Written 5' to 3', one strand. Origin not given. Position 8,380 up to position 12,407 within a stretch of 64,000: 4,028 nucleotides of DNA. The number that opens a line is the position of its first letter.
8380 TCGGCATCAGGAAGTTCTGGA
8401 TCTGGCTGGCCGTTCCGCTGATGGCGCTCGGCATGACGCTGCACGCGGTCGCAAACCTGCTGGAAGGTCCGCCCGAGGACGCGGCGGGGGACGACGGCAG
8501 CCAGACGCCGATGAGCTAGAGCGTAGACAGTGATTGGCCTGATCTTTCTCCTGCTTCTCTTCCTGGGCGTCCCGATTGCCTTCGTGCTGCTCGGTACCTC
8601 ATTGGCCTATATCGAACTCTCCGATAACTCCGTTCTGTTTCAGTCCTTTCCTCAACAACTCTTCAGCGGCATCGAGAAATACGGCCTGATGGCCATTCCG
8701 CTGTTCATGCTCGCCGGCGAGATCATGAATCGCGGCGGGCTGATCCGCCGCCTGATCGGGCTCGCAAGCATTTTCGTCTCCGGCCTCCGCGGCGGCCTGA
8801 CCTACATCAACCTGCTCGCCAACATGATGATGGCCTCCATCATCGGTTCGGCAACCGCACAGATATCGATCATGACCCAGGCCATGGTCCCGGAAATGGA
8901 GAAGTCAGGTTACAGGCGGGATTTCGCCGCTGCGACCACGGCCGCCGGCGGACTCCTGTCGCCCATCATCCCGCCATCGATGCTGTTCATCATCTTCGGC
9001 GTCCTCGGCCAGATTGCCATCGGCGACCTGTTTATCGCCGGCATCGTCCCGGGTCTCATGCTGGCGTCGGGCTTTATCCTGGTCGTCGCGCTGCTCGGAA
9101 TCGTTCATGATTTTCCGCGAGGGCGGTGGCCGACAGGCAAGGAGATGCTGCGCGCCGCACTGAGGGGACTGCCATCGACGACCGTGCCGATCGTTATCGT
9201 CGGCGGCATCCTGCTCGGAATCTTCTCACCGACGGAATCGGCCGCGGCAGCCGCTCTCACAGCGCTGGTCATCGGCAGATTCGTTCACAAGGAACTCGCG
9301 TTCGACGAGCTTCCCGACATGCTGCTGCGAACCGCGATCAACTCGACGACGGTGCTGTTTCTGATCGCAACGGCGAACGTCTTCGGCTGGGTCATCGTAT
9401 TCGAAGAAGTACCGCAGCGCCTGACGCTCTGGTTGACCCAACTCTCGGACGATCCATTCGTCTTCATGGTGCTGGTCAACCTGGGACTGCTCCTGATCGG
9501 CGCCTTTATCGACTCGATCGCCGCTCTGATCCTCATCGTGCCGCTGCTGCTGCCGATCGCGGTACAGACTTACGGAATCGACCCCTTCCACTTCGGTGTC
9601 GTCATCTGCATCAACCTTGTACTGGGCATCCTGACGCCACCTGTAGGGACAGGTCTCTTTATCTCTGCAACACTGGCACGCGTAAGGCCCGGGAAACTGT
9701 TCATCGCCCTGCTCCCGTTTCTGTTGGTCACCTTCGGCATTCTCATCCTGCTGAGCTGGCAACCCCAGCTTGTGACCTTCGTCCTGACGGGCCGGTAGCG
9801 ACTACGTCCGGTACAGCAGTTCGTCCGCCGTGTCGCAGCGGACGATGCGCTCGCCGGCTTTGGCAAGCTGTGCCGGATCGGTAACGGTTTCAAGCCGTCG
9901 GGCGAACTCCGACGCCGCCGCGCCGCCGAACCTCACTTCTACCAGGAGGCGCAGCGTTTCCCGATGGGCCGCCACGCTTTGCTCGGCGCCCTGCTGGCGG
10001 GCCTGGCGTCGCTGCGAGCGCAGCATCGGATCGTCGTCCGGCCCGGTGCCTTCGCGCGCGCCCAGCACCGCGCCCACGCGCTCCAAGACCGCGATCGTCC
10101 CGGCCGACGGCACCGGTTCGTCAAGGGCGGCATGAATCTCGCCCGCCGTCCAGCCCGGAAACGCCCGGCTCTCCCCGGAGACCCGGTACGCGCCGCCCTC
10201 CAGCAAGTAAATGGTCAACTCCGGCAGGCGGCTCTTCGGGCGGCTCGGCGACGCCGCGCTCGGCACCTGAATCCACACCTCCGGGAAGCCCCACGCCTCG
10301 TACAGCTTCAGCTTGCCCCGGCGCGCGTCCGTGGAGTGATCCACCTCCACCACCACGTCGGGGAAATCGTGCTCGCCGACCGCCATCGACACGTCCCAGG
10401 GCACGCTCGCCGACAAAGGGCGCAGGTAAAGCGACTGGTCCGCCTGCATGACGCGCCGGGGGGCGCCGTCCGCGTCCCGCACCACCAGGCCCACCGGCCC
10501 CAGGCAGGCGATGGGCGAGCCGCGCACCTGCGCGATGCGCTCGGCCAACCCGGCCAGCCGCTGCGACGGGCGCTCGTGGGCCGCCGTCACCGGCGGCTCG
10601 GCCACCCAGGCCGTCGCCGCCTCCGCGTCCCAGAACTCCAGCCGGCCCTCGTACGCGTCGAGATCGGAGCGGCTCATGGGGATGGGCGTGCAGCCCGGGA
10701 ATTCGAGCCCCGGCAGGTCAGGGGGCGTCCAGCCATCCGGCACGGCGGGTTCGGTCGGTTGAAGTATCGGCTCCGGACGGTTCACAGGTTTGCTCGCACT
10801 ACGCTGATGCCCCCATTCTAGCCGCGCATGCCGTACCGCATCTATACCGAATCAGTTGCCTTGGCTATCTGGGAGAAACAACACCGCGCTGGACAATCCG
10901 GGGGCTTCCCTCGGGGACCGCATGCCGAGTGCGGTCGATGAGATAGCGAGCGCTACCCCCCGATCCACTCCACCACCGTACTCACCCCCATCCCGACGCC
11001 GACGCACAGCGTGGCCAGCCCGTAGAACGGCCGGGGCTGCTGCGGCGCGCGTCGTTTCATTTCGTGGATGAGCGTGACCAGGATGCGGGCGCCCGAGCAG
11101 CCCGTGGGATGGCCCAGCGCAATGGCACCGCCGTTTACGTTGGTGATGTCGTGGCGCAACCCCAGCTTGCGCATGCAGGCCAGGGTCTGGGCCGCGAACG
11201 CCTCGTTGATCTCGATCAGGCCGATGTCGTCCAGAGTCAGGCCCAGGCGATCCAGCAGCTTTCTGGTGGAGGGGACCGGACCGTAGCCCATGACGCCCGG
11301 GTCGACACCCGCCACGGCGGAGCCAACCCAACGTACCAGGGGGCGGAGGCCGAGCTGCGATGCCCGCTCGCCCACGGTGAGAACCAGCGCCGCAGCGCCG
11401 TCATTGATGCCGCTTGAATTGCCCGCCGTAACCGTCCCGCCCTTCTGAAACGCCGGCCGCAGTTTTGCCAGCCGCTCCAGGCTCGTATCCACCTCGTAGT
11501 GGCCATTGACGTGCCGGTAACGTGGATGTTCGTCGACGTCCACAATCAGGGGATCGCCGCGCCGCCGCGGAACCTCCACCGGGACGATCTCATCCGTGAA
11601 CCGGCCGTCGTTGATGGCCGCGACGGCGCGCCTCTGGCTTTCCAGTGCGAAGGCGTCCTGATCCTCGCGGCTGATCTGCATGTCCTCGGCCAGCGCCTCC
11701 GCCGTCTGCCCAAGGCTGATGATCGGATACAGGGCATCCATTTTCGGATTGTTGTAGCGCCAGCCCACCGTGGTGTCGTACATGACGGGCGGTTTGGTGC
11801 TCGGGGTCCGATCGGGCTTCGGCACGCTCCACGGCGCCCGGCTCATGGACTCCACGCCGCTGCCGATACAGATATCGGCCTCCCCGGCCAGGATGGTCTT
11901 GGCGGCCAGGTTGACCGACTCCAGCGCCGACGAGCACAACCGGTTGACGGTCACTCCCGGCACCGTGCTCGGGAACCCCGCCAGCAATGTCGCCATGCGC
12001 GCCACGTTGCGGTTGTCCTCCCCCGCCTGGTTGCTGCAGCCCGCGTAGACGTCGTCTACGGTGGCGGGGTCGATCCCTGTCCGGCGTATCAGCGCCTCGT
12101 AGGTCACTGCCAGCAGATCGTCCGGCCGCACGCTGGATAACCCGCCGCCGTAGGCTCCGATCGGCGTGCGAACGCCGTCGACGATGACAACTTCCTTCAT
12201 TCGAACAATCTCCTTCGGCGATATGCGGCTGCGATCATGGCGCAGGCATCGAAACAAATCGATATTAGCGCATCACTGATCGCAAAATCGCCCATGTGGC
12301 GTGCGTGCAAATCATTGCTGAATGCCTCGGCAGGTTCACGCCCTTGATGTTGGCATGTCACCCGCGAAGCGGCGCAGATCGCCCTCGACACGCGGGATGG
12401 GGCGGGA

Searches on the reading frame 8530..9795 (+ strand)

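Call 71: search_protein_families(library=pfam, proteins=[window:8530-9795:+], max_evalue=0.001)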
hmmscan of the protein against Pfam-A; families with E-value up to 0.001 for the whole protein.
window:8530-9795:+ (422 aa): 1 family
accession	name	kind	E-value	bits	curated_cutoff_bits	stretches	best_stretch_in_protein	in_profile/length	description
PF06808.19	DctM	-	3e-106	356.1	23.8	1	5-414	3-413/413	Tripartite ATP-independent periplasmic transporter, DctM component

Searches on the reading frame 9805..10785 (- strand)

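Call 71: search_protein_families(library=pfam, proteins=[window:9805-10785:-], max_evalue=0.001)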
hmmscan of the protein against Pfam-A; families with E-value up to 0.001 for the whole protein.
window:9805-10785:- (327 aa): 1 family
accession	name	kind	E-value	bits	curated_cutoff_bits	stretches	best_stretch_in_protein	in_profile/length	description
PF05685.18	Uma2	-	4.8e-07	29.9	27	1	62-201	24-147/172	Putative restriction endonuclease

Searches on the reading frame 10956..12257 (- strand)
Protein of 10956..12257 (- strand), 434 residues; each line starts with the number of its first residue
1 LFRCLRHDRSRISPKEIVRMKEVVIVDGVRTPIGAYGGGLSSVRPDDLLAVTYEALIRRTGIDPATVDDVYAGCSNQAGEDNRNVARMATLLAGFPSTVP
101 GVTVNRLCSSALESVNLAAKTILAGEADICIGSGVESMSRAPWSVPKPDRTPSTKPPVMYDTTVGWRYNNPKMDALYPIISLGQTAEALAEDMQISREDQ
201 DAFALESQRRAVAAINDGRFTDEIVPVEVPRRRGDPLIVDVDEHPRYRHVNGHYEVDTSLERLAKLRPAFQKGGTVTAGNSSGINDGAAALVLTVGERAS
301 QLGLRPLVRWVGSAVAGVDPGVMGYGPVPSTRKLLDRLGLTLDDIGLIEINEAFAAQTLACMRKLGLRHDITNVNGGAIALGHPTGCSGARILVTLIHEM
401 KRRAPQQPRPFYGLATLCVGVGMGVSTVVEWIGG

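Call 71: search_protein_families(library=pfam, proteins=[window:10956-12257:-], max_evalue=0.001)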
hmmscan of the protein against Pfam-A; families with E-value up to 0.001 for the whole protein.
window:10956-12257:- (434 aa): 3 families
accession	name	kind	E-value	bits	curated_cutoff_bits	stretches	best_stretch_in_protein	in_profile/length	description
PF00108.29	Thiolase_N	-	3.1e-77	259.9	26.4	1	23-294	1-257/260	Thiolase, N-terminal domain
PF02803.24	Thiolase_C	-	3.4e-43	146.6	27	1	305-430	2-122/123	Thiolase, C-terminal domain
PF00109.32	ketoacyl-synt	-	0.0002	21.5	20.8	0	100-139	166-205/252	Beta-ketoacyl synthase, N-terminal domain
